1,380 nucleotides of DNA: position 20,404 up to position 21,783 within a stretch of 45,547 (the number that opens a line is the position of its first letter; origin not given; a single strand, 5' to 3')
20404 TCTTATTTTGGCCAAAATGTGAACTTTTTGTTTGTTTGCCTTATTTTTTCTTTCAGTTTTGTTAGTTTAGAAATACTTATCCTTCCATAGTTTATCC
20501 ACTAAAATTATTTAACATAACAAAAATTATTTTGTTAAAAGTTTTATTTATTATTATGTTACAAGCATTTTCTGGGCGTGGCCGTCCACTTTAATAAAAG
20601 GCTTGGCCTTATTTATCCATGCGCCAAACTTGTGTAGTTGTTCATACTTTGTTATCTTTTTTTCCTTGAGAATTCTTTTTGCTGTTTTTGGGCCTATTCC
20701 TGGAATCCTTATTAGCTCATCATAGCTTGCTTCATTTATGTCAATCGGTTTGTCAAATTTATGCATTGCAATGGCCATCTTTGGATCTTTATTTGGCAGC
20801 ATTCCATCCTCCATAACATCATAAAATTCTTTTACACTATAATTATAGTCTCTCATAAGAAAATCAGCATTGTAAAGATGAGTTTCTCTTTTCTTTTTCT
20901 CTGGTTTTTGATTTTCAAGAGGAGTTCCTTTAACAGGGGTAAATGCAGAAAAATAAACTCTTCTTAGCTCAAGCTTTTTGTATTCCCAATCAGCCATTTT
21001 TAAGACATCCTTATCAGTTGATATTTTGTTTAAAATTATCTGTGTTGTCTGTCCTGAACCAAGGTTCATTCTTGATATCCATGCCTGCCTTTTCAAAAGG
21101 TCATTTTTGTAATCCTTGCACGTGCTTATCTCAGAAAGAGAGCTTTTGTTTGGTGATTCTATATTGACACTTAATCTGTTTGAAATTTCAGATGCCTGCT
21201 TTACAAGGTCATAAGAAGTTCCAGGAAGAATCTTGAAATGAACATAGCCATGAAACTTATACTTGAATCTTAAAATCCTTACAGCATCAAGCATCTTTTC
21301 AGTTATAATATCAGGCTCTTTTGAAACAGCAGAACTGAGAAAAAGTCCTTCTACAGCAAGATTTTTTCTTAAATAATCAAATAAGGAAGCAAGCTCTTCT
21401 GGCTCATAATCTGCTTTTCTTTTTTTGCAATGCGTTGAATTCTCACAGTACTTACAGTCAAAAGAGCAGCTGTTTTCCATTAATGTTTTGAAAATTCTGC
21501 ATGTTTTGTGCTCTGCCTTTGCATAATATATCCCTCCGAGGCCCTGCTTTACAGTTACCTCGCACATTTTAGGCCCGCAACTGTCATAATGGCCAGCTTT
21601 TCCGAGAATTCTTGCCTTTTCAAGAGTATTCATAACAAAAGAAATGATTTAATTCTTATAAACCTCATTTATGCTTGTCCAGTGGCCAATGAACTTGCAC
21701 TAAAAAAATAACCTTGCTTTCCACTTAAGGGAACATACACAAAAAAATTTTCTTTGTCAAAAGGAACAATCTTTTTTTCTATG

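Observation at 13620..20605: About 6.9-kb island bracketed by a direct repeat that duplicates the 3' end of a radical-SAM gene (att-like sites), with no recognisable integrase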

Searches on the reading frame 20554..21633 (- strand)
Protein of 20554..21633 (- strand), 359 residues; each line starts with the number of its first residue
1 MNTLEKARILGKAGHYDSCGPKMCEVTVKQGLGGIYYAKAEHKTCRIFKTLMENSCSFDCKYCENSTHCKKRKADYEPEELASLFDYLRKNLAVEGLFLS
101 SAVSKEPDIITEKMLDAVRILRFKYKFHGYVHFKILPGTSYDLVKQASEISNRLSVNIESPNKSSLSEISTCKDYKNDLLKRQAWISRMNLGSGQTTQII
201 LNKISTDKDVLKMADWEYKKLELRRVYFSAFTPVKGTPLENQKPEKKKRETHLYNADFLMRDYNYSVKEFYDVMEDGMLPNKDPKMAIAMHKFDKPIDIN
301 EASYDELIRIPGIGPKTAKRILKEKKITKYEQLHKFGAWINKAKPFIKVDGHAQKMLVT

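Call 7: search_protein_families(library=pfam, max_evalue=0.01, proteins=[window:20554-21633:-])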
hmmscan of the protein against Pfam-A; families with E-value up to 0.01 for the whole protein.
window:20554-21633:- (359 aa): 6 families
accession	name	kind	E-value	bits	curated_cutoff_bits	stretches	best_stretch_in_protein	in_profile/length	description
PF12836.13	HHH_3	-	1.8e-08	34.8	27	1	295-335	4-48/65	Helix-hairpin-helix motif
PF00633.29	HHH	-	3.3e-08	33.4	24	1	298-323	4-29/30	Helix-hairpin-helix motif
PF14520.12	HHH_5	-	4.2e-08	34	27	1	283-324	11-54/57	Helix-hairpin-helix domain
PF04055.27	Radical_SAM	-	9.7e-07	29.5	29.5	1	55-214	6-163/166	Radical SAM superfamily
PF21176.3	RecR_HhH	-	0.0011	19.2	27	1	305-321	6-22/45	RecR, helix-hairpin-helix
PF12826.13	HHH_2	-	0.0051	17.4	27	0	295-322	25-52/64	Helix-hairpin-helix motif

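Call 8: search_protein_families(library=phrogs, max_evalue=0.01, proteins=[window:20554-21633:-])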
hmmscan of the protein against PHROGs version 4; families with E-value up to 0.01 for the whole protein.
window:20554-21633:- (359 aa): 0 families

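Call 10: find_encoding_contigs(protein=window:20554-21633:-, flank=10000, max_places=10)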
Protein window:20554-21633:- (359 aa): no gene with exactly this product is on record in the collection.

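Call 11: find_homologous_proteins(query=window:20554-21633:-, max_evalue=1e-20)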
Query window:20554-21633:- (359 aa): 3320 proteins with E <= 1e-20 among 4627 candidates; the best 120 are listed.
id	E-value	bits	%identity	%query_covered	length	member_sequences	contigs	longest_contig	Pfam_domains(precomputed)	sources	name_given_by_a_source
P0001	6.7e-242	820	100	100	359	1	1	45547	PF14520.13,PF04055.28,PF12836.14,PF00633.30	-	-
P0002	2.4e-212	723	87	100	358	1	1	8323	PF14520.13,PF04055.28,PF12836.14,PF00633.30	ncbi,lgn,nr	ncbi:MAG: helix-hairpin-helix domain-containing protein [Candidatus Nanoarchaeia archaeon]|nr:helix-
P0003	2.9e-179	614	73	99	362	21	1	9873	PF14520.13,PF04055.28,PF12836.14,PF00633.30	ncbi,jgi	-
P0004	5.2e-175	600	71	100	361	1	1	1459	PF14520.13,PF04055.28,PF12836.14,PF00633.30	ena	-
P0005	5.6e-174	596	70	100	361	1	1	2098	PF14520.13,PF04055.28,PF12836.14,PF00633.30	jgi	jgi:predicted DNA-binding helix-hairpin-helix protein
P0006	1.6e-173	595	68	100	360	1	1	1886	PF14520.13,PF04055.28,PF12836.14,PF00633.30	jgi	jgi:predicted DNA-binding helix-hairpin-helix protein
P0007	1.8e-173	595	71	99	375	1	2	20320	PF14520.13,PF04055.28,PF00633.30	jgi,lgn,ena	-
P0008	8.7e-173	593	70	100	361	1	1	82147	PF04055.28,PF12836.14,PF00633.30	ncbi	-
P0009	8.9e-173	592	71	100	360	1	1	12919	PF14520.13,PF04055.28,PF12836.14,PF00633.30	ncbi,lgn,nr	ncbi:MAG: helix-hairpin-helix domain-containing protein [Nanoarchaeota archaeon]|nr:helix-hairpin-he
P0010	7.2e-172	589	68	99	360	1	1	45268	PF14520.13,PF04055.28,PF12836.14,PF00633.30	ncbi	-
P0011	3.8e-171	587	68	99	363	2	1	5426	PF14520.13,PF04055.28,PF12836.14,PF00633.30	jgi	-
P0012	4.9e-171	587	69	99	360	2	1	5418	PF04055.28,PF12836.14,PF00633.30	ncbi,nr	ncbi:helix-hairpin-helix domain-containing protein [Candidatus Woesearchaeota archaeon]|nr:helix-hai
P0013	2.9e-170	584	69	99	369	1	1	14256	PF14520.13,PF04055.28,PF12836.14,PF00633.30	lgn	-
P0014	3.4e-170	584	68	100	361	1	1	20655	PF14520.13,PF04055.28,PF12836.14,PF00633.30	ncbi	-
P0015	5.6e-170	583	69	100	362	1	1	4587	PF14520.13,PF04055.28,PF12836.14,PF00633.30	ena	-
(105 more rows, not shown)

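Call 12: find_encoding_contigs(protein=P0002, flank=10000, max_places=4)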
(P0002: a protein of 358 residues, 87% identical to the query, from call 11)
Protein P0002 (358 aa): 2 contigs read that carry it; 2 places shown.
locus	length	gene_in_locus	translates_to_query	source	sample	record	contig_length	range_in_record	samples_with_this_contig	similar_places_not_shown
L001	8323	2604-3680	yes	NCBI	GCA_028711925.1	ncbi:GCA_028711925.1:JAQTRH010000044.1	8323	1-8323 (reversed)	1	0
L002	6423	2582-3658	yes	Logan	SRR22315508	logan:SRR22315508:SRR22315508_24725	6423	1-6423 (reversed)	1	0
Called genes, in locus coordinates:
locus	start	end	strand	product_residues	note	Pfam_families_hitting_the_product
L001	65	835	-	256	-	PF03372:Exo_endo_phos, PF14529:Exo_endo_phos_2 (weak)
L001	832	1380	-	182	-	PF00293:NUDIX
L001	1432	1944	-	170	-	PF00881:Nitroreductase, PF14512:TM1586_NiRdase, PF00881:Nitroreductase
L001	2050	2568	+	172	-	-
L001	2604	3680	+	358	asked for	PF04055:Radical_SAM, PF14520:HHH_5 (weak), PF00633:HHH, PF12836:HHH_3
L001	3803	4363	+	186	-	-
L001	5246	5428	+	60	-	-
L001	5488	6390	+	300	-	-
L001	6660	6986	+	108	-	-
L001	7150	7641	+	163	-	-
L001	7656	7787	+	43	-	-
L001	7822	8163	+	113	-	-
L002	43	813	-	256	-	PF03372:Exo_endo_phos, PF14529:Exo_endo_phos_2 (weak)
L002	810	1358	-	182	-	PF00293:NUDIX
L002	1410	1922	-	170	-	PF00881:Nitroreductase, PF14512:TM1586_NiRdase, PF00881:Nitroreductase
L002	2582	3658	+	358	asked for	PF04055:Radical_SAM, PF14520:HHH_5 (weak), PF00633:HHH, PF12836:HHH_3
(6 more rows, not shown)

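Call 13: find_encoding_contigs(protein=P0003, flank=10000, max_places=4)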
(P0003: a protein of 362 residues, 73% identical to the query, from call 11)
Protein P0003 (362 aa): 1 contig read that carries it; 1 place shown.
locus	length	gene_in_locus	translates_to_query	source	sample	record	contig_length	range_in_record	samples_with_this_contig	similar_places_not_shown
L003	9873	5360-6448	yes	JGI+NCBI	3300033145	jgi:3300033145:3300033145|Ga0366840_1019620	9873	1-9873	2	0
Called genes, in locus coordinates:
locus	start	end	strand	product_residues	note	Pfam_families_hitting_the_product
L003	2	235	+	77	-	?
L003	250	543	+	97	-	-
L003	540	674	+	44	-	-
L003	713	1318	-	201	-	PF01022:HTH_5, PF12840:HTH_20 (faint)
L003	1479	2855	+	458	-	-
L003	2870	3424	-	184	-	-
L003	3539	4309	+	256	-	PF00857:Isochorismatase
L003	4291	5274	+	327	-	-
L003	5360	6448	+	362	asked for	PF04055:Radical_SAM (weak), PF00633:HHH, PF12836:HHH_3, PF14520:HHH_5 (faint)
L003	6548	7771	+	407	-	PF00079:Serpin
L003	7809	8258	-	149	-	PF06966:DUF1295, PF04191:PEMT, PF04140:ICMT (weak)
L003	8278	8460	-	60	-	-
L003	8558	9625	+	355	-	PF00723:Glyco_hydro_15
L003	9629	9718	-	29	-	-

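Call 33: find_related_loci(query=window:20554-21633:-, collection=metagenome_contigs, flank=10000)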
Query window:20554-21633:- (359 aa) in metagenome_contigs; peptide patterns used: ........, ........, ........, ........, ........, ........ (x = any residue, [..] = any of these).
206 stretches matched a pattern; 18 encode a relative of the query (tblastn E <= 1e-3); 18 distinct loci.
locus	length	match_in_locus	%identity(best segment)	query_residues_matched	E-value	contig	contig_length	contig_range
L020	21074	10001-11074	68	1-357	8e-176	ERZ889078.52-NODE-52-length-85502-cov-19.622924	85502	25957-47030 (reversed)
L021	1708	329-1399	68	1-357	0e+0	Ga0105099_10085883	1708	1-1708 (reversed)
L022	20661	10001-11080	65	1-357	5e-169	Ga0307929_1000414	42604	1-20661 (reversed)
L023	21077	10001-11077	66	1-358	6e-169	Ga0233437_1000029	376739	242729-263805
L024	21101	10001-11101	63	1-357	6e-167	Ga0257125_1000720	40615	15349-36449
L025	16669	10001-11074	65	1-358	6e-166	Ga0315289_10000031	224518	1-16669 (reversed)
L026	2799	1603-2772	59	1-357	1e-171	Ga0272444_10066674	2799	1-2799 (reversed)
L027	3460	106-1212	62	1-357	2e-168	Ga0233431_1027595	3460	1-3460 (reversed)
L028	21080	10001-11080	66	1-359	7e-174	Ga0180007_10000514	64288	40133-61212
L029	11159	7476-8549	59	1-357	7e-150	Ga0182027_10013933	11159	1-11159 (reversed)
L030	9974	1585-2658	59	1-357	8e-149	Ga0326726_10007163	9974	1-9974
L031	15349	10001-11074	58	1-357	1e-147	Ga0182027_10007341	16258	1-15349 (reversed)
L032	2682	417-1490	58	1-357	2e-154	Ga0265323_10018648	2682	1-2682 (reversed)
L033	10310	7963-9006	48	4-357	7e-112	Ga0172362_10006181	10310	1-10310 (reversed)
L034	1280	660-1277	70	1-207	9e-105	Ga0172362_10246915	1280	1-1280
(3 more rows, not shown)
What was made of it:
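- On Homology-anchored, recombinase-independent insertion (Campbell-type or homology-facilitated illegitimate recombination): The repeat is the 3' end of a gene that is 58-87% identical in protein across full-length Woesearchaeal homologues (calls 11, 33).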

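Call 45: search_protein_families(library=ncbifam, max_evalue=0.01, proteins=[window:20554-21633:-])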
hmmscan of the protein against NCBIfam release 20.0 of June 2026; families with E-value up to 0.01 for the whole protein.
window:20554-21633:- (359 aa): 7 families
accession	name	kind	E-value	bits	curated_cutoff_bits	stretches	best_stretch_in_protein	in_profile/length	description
TIGR03916.1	rSAM_link_UDG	hypoth_equivalog_domain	6.1e-73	246.3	343.5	1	6-354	4-381/415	putative DNA modification/repair radical SAM protein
TIGR00433.2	bioB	equivalog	3.7e-06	26.4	225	1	43-246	39-236/307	biotin synthase BioB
NF053742.1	LipS1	equivalog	4.9e-05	23.1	230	1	51-248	12-200/268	LipS1 family lipoyl synthase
TIGR01259.1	comE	subfamily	0.00019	21.4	152.35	1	295-323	58-86/120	comEA protein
NF053743.1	LipS2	equivalog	0.00046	19.7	270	1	51-271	28-242/292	LipS2 family lipoyl synthase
TIGR02495.1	NrdG2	equivalog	0.0031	16.9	131.15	1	52-99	22-68/193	anaerobic ribonucleoside-triphosphate reductase activating protein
TIGR00084.2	ruvA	equivalog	0.006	16.2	85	1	299-324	104-129/202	Holliday junction branch migration protein RuvA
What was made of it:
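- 20554..21633 (-): Target gene: a radical-SAM protein with a C-terminal helix-hairpin-helix domain. It is related to TIGR03916 (putative DNA modification/repair radical SAM protein) but scores below that model's cutoff. It is a well-conserved gene in Woesearchaeota. calls 7, 11, 45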

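Call 59: find_encoding_contigs(protein=P0007, flank=10000, max_places=2)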
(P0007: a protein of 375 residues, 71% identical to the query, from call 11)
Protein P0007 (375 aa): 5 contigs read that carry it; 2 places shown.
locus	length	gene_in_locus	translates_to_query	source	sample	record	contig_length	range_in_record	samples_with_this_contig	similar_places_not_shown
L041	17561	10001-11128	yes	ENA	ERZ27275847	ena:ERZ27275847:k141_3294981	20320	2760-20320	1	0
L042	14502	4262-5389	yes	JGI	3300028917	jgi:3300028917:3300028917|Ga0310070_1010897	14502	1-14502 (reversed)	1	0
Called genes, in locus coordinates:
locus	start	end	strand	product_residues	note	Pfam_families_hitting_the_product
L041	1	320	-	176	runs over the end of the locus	-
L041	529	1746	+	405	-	PF04473:DUF553 (faint)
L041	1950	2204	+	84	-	-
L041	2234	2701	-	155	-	PF00254:FKBP_C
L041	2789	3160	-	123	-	PF00665:rve (weak), PF13683:rve_3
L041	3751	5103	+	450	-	PF07690:MFS_1 (weak)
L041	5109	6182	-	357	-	PF13428:TPR_14 (faint), PF07719:TPR_2 (faint), PF13181:TPR_8 (faint), PF13414:TPR_11 (faint), PF13431:TPR_17 (faint), PF13432:TPR_16 (faint), PF00515:TPR_1 (weak), PF14559:TPR_19 (weak)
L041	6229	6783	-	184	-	PF01966:HD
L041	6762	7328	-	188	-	-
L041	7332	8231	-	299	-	PF08271:Zn_Ribbon_TF, PF00382:TFIIB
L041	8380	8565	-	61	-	-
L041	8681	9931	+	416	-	PF00079:Serpin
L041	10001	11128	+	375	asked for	PF04055:Radical_SAM (weak), PF14520:HHH_5 (weak), PF00633:HHH (weak)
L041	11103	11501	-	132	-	-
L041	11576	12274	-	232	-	PF18915:DUF5667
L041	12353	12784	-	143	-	-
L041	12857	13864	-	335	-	-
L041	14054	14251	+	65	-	-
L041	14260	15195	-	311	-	-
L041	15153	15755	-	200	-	-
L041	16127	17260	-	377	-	-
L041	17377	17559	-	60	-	?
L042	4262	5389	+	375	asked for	PF04055:Radical_SAM (weak), PF14520:HHH_5 (weak), PF00633:HHH (weak)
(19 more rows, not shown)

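Call 60: find_encoding_contigs(protein=P0009, flank=10000, max_places=2)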
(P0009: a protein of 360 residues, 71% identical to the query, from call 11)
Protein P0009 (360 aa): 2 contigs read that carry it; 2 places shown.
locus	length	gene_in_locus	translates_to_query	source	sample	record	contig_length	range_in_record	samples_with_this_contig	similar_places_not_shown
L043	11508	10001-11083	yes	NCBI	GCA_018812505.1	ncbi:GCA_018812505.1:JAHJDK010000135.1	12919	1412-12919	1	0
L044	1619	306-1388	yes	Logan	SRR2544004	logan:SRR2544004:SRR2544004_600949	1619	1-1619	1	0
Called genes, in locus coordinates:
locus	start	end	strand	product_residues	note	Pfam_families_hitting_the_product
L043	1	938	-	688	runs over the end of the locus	PF01261:AP_endonuc_2 (weak)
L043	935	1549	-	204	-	-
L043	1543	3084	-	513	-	-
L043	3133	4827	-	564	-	PF00999:Na_H_Exchanger, PF02254:TrkA_N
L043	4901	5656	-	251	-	PF01978:TrmB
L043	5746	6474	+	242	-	PF05175:MTS, PF06325:PrmA (weak)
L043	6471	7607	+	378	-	PF00733:Asn_synthase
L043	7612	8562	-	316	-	PF01544:CorA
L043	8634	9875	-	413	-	PF01136:Peptidase_U32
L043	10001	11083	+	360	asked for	PF04055:Radical_SAM (weak), PF14520:HHH_5 (weak), PF12836:HHH_3, PF00633:HHH (weak)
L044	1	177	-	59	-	?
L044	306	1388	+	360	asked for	PF04055:Radical_SAM (weak), PF14520:HHH_5 (weak), PF12836:HHH_3, PF00633:HHH (weak)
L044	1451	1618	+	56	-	?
